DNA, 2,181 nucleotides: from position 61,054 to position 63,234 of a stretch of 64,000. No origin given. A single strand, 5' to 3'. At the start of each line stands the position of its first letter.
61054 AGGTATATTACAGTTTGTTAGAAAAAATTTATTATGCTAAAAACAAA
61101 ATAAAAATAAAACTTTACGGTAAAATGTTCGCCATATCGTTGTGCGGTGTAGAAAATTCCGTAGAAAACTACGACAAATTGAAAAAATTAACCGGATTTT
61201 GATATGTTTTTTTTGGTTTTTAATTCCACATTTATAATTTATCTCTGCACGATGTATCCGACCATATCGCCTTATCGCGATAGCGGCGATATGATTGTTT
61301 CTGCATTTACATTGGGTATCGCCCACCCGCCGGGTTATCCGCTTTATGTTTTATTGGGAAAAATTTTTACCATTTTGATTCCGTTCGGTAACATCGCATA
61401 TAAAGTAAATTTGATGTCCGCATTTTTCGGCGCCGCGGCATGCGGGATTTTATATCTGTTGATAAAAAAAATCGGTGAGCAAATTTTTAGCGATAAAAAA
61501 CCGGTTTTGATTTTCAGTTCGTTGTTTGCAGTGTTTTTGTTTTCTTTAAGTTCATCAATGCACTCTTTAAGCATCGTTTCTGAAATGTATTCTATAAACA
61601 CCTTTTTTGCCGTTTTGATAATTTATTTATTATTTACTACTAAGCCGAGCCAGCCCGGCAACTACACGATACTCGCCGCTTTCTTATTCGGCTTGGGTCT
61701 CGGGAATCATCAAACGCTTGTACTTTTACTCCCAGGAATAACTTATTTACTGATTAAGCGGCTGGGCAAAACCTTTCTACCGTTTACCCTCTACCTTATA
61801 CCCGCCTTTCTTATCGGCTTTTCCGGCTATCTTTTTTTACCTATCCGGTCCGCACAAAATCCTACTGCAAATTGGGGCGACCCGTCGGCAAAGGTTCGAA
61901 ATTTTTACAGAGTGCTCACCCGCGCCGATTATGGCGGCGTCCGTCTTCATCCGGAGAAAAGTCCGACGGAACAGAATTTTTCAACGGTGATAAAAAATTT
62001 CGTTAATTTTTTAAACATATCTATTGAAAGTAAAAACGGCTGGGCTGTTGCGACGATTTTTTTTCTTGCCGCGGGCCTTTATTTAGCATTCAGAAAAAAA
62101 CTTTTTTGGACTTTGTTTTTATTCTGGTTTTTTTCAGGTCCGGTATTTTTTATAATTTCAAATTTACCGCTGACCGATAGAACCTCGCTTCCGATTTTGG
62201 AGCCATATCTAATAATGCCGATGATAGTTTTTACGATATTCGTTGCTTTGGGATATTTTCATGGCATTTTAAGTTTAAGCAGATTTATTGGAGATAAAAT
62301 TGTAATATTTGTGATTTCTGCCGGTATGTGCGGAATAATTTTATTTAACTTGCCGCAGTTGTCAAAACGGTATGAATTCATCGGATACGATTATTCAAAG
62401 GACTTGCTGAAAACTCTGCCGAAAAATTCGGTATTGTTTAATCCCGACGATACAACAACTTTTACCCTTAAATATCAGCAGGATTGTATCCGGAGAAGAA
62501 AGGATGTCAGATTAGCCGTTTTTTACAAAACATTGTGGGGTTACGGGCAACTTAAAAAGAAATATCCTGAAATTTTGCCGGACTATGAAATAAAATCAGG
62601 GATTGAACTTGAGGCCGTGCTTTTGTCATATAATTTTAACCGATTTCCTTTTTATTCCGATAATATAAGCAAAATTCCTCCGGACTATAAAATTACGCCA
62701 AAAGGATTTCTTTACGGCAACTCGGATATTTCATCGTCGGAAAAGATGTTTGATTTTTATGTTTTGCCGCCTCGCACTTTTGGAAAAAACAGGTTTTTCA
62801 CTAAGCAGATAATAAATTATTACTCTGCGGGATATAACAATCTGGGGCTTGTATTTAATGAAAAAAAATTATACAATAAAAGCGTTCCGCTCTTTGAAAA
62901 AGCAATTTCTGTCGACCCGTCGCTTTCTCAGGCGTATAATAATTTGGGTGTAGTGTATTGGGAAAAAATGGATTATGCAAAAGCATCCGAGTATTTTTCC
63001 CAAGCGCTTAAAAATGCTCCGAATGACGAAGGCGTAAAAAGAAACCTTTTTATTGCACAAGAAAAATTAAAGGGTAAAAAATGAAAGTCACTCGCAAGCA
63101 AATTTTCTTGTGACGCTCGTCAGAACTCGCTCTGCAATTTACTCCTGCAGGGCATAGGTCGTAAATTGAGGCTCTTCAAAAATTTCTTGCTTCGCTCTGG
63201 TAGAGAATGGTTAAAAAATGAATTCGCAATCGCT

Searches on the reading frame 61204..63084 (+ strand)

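Call 50: search_protein_families(library=pfam, proteins=[window:61204-63084:+])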
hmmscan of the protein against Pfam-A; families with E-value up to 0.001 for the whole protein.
window:61204-63084:+ (626 aa): 9 families
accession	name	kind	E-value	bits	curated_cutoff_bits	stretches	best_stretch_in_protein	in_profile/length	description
PF11028.14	TMEM260-like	-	2.3e-36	125.7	24.2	1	26-185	1-172/179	Protein O-mannosyl-transferase TMEM260-like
PF00515.34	TPR_1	-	3.4e-15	55.6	27.8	2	576-608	2-34/34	Tetratricopeptide repeat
PF13181.12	TPR_8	-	1.8e-11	43.7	25.7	1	576-608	2-34/34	Tetratricopeptide repeat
PF07719.23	TPR_2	-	1.7e-08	34.4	27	1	576-608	2-34/34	Tetratricopeptide repeat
PF13424.12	TPR_12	-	2.2e-07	31.4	30.1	1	543-605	5-75/77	Tetratricopeptide repeat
PF13414.12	TPR_11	-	1.4e-05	25.2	26.8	1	548-587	1-40/42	TPR repeat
PF13432.12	TPR_16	-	8.6e-05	23.3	32.7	1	558-608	14-64/65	Tetratricopeptide repeat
PF13374.12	TPR_10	-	0.00013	22.3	27.5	0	576-602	3-29/42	Tetratricopeptide repeat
PF13431.12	TPR_17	-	0.00035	21.1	24.4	0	563-592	1-30/34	Tetratricopeptide repeat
